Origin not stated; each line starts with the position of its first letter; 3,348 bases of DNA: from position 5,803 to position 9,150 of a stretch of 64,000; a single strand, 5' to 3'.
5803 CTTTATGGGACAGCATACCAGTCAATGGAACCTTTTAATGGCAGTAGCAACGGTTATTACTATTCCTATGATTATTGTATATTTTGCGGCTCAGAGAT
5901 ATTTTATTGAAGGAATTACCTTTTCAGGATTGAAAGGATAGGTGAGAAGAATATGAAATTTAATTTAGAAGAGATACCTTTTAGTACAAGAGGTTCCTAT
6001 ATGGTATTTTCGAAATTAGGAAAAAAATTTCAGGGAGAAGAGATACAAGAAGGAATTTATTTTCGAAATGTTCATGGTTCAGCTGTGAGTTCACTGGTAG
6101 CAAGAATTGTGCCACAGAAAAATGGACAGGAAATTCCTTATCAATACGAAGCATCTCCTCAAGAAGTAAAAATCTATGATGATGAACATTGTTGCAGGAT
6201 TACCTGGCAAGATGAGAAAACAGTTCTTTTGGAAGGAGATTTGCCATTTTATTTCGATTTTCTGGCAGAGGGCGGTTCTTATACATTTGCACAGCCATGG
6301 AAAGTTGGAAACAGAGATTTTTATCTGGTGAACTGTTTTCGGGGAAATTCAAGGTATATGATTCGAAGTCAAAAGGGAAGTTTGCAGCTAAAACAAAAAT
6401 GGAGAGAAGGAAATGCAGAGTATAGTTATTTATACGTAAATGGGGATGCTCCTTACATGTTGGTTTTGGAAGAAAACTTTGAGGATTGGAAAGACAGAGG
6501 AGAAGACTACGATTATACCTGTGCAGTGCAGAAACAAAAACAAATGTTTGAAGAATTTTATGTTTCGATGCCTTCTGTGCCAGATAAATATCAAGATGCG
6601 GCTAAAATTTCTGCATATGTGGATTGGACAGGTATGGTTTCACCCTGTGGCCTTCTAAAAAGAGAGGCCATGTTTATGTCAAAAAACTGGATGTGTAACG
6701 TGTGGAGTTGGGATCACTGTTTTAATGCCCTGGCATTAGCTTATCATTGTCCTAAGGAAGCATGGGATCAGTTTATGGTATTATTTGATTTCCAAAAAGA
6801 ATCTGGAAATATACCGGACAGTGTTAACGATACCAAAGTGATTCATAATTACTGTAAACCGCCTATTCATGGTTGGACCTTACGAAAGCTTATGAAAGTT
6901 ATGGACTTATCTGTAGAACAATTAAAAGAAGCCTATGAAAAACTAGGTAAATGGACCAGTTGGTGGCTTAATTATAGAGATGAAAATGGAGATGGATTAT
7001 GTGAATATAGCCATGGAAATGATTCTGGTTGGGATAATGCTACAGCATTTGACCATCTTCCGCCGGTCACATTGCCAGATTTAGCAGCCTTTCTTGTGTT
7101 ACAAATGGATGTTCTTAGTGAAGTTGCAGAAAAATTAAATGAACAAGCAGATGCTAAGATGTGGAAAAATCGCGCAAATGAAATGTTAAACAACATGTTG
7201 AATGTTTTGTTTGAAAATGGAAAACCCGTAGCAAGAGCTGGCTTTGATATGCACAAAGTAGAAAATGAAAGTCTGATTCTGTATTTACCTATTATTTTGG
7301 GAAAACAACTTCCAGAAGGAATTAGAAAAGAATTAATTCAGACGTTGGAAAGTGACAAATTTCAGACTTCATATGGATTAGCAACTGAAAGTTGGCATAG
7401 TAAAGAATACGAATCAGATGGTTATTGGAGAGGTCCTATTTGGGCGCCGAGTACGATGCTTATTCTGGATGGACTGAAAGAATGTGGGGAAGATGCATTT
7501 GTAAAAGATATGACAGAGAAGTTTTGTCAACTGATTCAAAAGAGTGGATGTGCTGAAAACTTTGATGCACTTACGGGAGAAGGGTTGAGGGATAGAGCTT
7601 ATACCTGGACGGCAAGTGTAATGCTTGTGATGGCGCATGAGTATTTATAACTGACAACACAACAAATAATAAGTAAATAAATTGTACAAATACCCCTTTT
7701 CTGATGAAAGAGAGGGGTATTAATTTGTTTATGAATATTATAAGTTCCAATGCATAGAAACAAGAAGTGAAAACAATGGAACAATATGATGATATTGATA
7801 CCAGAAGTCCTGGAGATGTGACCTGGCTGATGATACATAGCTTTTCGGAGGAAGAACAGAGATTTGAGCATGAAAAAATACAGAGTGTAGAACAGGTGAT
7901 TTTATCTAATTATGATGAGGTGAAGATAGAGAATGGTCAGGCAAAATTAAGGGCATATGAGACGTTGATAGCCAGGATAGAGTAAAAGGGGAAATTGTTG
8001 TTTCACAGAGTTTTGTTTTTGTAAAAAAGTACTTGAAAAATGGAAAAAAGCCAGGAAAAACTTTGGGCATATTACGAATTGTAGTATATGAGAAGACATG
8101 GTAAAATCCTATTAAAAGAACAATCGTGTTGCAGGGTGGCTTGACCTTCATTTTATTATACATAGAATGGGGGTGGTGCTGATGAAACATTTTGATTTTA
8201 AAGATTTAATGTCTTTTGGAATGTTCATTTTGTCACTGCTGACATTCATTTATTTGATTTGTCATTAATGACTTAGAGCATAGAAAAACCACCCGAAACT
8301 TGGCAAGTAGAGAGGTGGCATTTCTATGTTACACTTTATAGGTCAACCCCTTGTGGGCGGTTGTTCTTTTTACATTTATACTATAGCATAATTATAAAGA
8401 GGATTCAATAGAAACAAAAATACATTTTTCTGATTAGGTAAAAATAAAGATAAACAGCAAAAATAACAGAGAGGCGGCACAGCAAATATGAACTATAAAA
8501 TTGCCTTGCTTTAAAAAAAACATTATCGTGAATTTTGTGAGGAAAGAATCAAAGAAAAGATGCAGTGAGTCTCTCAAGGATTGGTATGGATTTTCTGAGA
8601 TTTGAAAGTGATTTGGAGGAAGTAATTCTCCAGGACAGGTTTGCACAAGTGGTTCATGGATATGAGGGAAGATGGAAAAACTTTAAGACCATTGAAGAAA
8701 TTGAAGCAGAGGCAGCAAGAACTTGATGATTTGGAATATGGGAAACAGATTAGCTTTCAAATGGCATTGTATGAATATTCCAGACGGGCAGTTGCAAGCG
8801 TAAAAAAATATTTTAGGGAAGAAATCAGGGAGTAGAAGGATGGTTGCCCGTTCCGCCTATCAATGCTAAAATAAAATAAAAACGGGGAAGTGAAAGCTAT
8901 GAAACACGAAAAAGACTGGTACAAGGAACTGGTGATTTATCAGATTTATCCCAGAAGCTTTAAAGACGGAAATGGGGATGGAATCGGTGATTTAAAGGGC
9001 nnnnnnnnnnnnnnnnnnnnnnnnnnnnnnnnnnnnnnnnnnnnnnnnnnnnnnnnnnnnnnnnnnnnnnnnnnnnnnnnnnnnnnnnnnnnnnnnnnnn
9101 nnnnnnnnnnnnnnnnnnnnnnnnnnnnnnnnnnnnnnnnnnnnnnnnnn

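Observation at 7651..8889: A 1.2 kb low-coding island between two glycosidase genes holding a GH13 gene remnant and a holin-like toxin peptide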

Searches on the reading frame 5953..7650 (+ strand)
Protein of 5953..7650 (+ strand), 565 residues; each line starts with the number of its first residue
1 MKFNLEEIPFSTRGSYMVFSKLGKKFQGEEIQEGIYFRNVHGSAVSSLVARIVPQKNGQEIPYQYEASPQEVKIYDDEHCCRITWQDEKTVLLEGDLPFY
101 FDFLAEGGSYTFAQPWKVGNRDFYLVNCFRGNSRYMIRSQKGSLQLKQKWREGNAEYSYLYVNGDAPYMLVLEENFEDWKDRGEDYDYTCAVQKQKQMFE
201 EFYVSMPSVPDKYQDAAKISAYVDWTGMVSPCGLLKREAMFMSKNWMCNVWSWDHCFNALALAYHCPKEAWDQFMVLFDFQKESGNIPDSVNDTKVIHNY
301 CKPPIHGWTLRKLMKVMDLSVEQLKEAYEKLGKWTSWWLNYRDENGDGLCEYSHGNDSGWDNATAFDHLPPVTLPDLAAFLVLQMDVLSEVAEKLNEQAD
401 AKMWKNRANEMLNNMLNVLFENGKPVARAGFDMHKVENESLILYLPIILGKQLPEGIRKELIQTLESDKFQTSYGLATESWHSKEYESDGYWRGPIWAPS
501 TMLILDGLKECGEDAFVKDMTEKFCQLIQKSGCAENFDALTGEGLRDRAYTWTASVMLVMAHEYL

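Call 4: search_protein_families(library=pfam, proteins=[window:5953-7650:+], max_evalue=10)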
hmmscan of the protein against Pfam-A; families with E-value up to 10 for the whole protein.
window:5953-7650:+ (565 aa): 4 families
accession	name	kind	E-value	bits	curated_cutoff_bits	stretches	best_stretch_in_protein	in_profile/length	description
PF22422.2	MGH1-like_GH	-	4.7e-54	184.8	27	1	249-553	3-356/356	Mannosylglycerate hydrolase MGH1-like glycoside hydrolase domain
PF01204.24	Trehalase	-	5.9e-08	32.5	21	1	376-531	308-465/512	Trehalase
PF03200.22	Glyco_hydro_63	-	1.7e-06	27.5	22.4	1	442-561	349-491/492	Glycosyl hydrolase family 63 C-terminal domain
PF17389.8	Bac_rhamnosid6H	-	0.00044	20.1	24.5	1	322-478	118-267/339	Bacterial alpha-L-rhamnosidase 6 hairpin glycosidase domain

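Call 8: search_protein_families(library=ncbifam, proteins=[window:5953-7650:+], max_evalue=10)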
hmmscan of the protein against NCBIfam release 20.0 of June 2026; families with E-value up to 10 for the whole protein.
window:5953-7650:+ (565 aa): 2 families
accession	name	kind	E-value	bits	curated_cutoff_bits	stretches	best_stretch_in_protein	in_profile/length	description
NF047898.1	GluglyHdase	equivalog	5e-24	84.9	550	3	378-558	252-438/442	glucosylglycerate hydrolase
NF007525.0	PRK10137.1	equivalog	2.4e-15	55.8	625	3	465-564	683-786/790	alpha-glucosidase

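Call 11: find_encoding_contigs(protein=window:5953-7650:+, flank=6000, max_places=8)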
Protein window:5953-7650:+ (565 aa): 7 contigs read that carry it; 5 places shown.
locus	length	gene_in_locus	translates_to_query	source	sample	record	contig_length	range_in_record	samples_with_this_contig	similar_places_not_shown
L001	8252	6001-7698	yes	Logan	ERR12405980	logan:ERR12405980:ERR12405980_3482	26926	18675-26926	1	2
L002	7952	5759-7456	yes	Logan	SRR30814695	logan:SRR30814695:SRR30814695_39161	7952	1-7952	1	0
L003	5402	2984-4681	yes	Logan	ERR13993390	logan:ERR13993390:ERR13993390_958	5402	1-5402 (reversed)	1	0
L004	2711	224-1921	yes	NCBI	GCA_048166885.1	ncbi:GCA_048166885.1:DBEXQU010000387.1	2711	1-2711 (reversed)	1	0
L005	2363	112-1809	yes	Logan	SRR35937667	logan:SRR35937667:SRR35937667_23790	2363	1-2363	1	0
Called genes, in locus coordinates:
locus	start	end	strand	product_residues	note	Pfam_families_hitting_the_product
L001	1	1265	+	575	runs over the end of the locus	PF02743:dCache_1, PF00672:HAMP (weak), PF06580:His_kinase, PF02518:HATPase_c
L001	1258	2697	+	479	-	PF00072:Response_reg, PF12833:HTH_18, PF00165:HTH_AraC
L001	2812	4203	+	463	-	PF01547:SBP_bac_1, PF13416:SBP_bac_8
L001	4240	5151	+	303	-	PF00528:BPD_transp_1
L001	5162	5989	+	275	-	PF00528:BPD_transp_1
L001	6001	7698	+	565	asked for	PF22422:MGH1-like_GH, PF01204:Trehalase, PF03200:Glyco_hydro_63 (faint)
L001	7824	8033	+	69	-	PF23915:SusG_C (weak)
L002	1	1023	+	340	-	?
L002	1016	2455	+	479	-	PF00072:Response_reg, PF12833:HTH_18, PF00165:HTH_AraC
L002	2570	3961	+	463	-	PF01547:SBP_bac_1, PF13416:SBP_bac_8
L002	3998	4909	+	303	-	PF00528:BPD_transp_1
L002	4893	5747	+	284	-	PF00528:BPD_transp_1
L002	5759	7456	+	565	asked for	PF22422:MGH1-like_GH, PF01204:Trehalase, PF03200:Glyco_hydro_63 (faint)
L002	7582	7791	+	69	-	PF23915:SusG_C (weak)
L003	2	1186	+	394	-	?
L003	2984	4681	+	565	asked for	PF22422:MGH1-like_GH, PF01204:Trehalase, PF03200:Glyco_hydro_63 (faint)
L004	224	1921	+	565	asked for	PF22422:MGH1-like_GH, PF01204:Trehalase, PF03200:Glyco_hydro_63 (faint)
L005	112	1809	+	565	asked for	PF22422:MGH1-like_GH, PF01204:Trehalase, PF03200:Glyco_hydro_63 (faint)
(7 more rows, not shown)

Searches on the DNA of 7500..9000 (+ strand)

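Call 3: search_rna_families(source=window, start=7500, end=9000, threshold=evalue, max_evalue=10, show_alignments=3)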
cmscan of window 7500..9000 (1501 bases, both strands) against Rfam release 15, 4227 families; matches with E-value up to 10: 9.
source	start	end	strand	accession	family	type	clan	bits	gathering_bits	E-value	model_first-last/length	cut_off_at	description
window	8321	8438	+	RF01578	RUF1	Gene; sRNA;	-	21.7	70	0.2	1-264/264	no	Plasmodium RNA of unkown function RUF1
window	7653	7730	+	RF02371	PyrG_leader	Cis-reg; leader;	-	21.5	65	6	1-78/78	no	PyrG leader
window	8114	8397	+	RF01412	BsrG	Gene; sRNA;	-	20.7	55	0.022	1-259/259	no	BsrG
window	7645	7726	+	RF02580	tsr31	Gene; sRNA;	-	20.3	50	2.5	1-70/70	no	S. aureus tsr31 small RNA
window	7662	7720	+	RF02844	RefA9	Gene; antisense;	-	18.6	49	7.8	1-64/64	no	Enterococcus sRNA A9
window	7613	7736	+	RF02729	JA01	Gene; sRNA;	-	18.4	111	4.8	1-153/153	no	Aggregatibacter sRNA JA01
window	7727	7784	+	RF01626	ceN30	Gene; snRNA; snoRNA; CD-box;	-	17.6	65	1.7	1-73/73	no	Caenorhabditis snoRNA ceN30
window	7666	7737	-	RF01410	BsrC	Gene; sRNA;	-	16.2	38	8.3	1-87/87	no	BsrC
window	7667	7740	+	RF00230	T-box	Cis-reg; leader;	-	11.8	93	9.2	24-94/219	no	T-box leader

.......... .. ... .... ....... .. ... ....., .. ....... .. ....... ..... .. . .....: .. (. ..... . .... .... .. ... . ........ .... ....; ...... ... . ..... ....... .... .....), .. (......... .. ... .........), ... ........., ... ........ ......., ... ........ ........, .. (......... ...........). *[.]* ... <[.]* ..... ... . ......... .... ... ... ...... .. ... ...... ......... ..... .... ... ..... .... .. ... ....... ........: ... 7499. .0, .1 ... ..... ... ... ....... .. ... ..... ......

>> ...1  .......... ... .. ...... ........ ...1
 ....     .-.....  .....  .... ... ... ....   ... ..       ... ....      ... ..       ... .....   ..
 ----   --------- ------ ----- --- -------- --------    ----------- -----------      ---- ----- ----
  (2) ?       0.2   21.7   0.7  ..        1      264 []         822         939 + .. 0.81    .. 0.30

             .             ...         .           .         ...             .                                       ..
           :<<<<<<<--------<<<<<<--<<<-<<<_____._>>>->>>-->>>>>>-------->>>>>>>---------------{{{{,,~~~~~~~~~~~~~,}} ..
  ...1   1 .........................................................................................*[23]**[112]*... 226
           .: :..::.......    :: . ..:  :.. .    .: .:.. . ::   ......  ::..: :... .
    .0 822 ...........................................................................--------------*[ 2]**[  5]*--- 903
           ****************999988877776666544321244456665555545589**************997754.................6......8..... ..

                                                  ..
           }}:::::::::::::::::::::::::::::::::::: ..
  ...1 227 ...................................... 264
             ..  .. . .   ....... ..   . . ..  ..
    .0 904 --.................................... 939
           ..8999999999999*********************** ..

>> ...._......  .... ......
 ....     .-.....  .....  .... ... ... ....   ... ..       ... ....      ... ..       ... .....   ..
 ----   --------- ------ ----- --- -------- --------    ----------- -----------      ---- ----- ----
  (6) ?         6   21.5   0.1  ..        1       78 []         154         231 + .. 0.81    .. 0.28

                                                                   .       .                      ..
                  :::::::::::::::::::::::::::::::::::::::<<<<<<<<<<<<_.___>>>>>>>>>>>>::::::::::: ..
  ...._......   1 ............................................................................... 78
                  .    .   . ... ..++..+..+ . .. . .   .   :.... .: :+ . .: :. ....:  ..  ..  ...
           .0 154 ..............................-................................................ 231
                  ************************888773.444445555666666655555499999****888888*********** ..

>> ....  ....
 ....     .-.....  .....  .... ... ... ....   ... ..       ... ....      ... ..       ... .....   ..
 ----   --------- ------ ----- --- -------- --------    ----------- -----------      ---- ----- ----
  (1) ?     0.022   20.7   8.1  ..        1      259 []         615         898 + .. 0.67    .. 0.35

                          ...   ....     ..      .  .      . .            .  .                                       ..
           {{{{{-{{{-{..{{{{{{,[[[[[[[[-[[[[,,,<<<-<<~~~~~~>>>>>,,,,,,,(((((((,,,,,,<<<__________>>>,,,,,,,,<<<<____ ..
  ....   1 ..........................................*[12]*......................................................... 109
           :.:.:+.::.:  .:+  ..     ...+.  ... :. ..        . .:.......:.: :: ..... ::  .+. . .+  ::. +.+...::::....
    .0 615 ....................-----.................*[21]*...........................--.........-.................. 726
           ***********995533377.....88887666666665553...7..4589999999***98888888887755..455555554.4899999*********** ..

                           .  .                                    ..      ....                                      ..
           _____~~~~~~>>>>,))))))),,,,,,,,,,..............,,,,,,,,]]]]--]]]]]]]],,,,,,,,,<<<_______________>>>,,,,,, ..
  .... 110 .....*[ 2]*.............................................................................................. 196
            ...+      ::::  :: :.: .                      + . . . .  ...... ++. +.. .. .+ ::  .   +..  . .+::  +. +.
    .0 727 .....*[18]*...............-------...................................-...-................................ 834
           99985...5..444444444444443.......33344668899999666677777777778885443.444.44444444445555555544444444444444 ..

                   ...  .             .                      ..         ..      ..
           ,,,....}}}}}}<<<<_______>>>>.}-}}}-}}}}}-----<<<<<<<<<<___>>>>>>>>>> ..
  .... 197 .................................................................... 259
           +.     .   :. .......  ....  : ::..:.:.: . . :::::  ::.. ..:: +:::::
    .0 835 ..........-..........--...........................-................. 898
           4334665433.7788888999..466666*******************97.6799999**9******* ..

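Call 56: search_dna_similar(query=window:8079-8410:+, collection=phages, mode=distant, max_rows=15)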
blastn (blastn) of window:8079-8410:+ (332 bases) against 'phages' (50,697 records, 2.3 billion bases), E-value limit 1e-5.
No match.

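Call 57: search_dna_similar(query=window:8079-8410:+, collection=plasmids, mode=distant, max_rows=20)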
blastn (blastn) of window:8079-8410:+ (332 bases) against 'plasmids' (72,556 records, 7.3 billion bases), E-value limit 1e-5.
Records with a match: 3; places in all: 4; records where one place covers at least 80% of the query: 3.
Best place of each record, by identity: 80-90% 1; 60-80% 2.
By first word of the organism name: Enterocloster 3.
By predicted mobility (MOB-suite, as given by PLSDB): mobilizable 3.
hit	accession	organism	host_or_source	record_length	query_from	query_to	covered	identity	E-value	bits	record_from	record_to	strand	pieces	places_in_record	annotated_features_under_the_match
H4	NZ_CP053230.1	Enterocloster bolteae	mouse,cell culture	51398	40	317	84%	80.4%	7e-60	238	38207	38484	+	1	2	none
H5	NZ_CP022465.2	Enterocloster bolteae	cell culture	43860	40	310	82%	79.1%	3e-52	213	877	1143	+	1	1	none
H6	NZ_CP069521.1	Enterocloster bolteae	-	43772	40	310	82%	79.1%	3e-52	213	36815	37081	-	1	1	none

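Call 60: search_rna_families(sources=[L010, L057, L085, L062, L044, L035, L047, L084], threshold=evalue, max_evalue=0.05)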
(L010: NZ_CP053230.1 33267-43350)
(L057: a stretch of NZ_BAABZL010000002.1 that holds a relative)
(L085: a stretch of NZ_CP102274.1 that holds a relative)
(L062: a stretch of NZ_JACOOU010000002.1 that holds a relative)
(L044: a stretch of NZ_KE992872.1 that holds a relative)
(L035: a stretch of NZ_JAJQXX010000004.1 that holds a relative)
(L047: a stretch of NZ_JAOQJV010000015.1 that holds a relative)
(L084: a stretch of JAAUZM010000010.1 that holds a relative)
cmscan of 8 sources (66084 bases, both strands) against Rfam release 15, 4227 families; matches with E-value up to 0.05: 2.
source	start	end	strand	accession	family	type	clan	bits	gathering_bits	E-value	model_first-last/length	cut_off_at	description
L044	6689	6953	-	RF01412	BsrG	Gene; sRNA;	-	28.2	55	0.0088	1-259/259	no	BsrG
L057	1358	1654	-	RF01412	BsrG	Gene; sRNA;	-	26.7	55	0.023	1-259/259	no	BsrG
